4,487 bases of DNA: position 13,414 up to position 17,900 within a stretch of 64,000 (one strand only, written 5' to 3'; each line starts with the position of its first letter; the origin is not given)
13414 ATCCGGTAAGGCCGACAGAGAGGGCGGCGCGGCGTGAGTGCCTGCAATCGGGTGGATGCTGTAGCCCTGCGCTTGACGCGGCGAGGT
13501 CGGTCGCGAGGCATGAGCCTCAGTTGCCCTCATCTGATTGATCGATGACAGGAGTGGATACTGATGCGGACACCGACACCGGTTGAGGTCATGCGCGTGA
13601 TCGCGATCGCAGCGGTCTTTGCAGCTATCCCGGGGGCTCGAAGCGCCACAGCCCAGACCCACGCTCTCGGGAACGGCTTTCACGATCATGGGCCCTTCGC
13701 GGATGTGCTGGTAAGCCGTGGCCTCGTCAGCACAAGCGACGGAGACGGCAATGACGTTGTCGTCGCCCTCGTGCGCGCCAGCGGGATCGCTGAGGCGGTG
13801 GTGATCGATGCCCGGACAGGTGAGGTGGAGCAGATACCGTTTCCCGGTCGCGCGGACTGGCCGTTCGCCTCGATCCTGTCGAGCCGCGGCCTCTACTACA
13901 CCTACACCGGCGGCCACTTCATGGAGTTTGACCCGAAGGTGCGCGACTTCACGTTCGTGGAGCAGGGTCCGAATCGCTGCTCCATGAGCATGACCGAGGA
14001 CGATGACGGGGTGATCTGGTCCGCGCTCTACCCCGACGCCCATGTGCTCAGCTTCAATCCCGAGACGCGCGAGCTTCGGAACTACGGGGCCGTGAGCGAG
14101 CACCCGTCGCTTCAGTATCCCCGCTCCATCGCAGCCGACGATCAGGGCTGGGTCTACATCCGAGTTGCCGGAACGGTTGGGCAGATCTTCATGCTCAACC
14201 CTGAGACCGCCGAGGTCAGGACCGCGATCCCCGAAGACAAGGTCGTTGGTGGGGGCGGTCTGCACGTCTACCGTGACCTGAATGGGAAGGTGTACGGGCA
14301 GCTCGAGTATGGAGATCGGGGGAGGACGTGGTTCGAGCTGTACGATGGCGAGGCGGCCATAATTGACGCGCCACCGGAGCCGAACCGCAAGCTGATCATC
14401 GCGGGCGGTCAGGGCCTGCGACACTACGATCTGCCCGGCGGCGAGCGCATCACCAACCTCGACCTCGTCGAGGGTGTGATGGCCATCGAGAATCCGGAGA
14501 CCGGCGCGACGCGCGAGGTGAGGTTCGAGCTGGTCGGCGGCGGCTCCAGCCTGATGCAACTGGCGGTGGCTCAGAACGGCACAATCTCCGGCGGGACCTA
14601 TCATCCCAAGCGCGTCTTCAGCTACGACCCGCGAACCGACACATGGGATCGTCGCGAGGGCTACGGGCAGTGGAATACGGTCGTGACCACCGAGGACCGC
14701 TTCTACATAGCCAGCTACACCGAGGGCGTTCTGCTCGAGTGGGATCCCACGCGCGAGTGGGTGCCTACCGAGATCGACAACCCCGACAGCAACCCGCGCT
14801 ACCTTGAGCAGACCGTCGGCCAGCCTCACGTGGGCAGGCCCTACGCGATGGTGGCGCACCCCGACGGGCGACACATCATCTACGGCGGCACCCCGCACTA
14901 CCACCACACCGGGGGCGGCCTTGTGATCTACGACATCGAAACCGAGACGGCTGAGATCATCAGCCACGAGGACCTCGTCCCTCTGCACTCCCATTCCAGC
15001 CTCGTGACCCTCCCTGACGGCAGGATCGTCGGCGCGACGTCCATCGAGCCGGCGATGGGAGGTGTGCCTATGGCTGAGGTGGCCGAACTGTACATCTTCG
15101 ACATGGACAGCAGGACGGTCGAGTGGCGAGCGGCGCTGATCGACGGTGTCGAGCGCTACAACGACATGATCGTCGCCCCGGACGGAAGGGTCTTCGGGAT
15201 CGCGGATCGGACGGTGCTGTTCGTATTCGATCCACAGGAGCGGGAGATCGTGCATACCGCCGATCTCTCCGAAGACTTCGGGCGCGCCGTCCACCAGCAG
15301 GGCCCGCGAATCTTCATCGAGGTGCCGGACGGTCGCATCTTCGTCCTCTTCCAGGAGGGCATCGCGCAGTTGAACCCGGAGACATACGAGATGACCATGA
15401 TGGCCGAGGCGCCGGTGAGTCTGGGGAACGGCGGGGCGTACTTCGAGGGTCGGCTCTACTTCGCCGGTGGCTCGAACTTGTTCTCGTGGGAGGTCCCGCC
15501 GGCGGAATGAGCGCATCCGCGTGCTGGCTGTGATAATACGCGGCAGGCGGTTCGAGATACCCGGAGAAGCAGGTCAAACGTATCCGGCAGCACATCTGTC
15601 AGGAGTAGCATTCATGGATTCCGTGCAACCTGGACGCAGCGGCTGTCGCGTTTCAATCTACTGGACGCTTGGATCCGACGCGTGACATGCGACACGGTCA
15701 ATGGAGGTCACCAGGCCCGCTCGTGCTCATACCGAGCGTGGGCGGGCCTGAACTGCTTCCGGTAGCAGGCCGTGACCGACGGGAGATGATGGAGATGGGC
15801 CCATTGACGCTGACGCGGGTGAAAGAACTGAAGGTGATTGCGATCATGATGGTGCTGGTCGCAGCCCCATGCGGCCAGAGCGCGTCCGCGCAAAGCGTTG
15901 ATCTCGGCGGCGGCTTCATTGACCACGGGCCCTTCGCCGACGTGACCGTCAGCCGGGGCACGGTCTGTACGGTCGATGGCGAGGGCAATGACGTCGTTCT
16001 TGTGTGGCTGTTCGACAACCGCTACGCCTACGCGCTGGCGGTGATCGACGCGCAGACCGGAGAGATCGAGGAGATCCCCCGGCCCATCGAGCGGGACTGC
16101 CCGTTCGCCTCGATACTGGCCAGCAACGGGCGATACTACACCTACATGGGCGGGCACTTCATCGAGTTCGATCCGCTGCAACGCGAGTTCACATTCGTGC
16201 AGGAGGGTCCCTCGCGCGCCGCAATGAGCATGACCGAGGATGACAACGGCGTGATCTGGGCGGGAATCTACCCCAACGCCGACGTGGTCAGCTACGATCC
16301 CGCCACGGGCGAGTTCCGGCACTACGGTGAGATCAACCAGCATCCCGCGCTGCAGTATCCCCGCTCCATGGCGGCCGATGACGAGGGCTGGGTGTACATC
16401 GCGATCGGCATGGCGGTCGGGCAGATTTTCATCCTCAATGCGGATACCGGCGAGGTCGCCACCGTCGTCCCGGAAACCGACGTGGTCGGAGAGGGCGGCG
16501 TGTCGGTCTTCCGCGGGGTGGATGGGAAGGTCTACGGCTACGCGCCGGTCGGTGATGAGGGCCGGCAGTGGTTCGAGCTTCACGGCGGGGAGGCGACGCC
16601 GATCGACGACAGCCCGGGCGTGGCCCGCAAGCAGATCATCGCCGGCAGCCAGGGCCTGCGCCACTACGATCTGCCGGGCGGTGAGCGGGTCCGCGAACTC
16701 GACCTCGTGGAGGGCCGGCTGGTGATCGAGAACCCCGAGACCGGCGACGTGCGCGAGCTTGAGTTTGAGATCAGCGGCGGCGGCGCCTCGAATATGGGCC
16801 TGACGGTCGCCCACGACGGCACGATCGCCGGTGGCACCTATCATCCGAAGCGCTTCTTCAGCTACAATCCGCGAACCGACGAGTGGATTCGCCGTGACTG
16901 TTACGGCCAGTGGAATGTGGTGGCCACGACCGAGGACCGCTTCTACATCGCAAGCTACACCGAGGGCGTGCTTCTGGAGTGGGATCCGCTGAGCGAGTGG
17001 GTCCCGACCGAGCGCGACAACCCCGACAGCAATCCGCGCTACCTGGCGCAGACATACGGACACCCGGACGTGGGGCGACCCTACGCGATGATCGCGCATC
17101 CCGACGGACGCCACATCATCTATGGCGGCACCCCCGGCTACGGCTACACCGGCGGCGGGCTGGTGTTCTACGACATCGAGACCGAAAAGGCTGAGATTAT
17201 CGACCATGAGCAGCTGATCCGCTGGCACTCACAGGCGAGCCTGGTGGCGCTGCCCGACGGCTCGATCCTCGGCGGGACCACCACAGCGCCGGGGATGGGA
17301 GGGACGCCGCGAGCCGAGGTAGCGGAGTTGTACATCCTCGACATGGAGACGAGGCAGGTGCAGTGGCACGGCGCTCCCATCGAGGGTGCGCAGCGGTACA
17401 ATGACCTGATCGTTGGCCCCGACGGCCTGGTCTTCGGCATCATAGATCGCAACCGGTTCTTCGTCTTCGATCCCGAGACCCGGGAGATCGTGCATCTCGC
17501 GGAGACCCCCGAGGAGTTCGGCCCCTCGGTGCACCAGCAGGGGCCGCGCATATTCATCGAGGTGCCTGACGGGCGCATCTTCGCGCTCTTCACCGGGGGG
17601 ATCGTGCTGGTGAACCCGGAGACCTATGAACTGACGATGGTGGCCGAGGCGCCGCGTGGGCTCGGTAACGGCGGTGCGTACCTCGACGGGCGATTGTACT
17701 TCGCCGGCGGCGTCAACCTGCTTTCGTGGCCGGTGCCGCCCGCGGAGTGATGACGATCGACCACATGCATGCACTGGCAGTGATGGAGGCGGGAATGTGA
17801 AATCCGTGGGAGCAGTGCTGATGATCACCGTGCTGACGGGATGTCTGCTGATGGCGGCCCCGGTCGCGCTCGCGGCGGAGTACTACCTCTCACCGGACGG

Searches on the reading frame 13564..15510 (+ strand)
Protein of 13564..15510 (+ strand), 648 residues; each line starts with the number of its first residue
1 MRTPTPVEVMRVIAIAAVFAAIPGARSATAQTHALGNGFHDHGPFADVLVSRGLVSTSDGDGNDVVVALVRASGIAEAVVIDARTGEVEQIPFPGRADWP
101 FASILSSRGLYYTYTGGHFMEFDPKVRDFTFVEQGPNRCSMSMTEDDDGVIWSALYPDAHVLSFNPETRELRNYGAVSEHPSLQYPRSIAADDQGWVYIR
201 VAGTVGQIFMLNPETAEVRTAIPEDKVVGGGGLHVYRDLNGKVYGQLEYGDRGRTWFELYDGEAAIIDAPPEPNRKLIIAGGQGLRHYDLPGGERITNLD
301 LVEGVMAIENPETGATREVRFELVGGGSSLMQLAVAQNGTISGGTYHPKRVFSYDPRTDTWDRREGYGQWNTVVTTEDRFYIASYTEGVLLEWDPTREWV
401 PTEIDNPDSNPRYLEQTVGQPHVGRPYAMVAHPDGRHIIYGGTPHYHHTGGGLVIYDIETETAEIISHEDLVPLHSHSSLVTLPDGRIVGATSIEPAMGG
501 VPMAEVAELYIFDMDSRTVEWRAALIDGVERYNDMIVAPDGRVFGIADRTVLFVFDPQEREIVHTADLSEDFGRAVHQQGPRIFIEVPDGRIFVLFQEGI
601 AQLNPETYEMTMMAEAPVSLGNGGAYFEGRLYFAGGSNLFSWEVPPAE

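Call 4: search_protein_families(library=pfam, proteins=[window:13564-15510:+], max_evalue=0.1)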
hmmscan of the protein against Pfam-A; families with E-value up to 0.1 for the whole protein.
window:13564-15510:+ (648 aa): 7 families
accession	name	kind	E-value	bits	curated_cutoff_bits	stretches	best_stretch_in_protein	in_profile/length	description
PF16819.11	DUF5074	-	6.1e-08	32.5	27.2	1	509-612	119-220/353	Domain of unknown function (DUF5074)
PF08450.18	SGL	-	1.6e-05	25.1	26.3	0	479-544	35-100/246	SMP-30/Gluconolactonase/LRE-like region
PF13964.12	Kelch_6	-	0.00022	21.6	25.3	0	341-362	16-41/50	Kelch motif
PF24681.1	Kelch_KLHDC2_KLHL20_DRC7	-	0.004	16.9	50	1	416-518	95-190/221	KLHDC2/KLHL20/DRC7 Kelch-repeats domain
PF13360.13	PQQ_2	-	0.0052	16.9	27.6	0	509-593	5-86/233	Outer membrane protein assembly factor BamB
PF24265.1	DUF7466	-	0.04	14.4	27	1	57-84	25-52/55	Family of unknown function (DUF7466)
PF07494.17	Reg_prop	-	0.063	13.9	20.4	0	136-152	3-19/24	Two component regulator propeller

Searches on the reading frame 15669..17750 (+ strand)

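Call 11: search_protein_families(library=pfam, proteins=[window:15669-17750:+], max_evalue=0.001)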
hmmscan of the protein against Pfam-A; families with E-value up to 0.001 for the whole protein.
window:15669-17750:+ (693 aa): 2 families
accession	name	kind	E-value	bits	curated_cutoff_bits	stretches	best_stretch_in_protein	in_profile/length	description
PF13964.12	Kelch_6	-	2.3e-09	37.4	25.3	0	588-614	16-47/50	Kelch motif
PF16819.11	DUF5074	-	0.00017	21.2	27.2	0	554-658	119-221/353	Domain of unknown function (DUF5074)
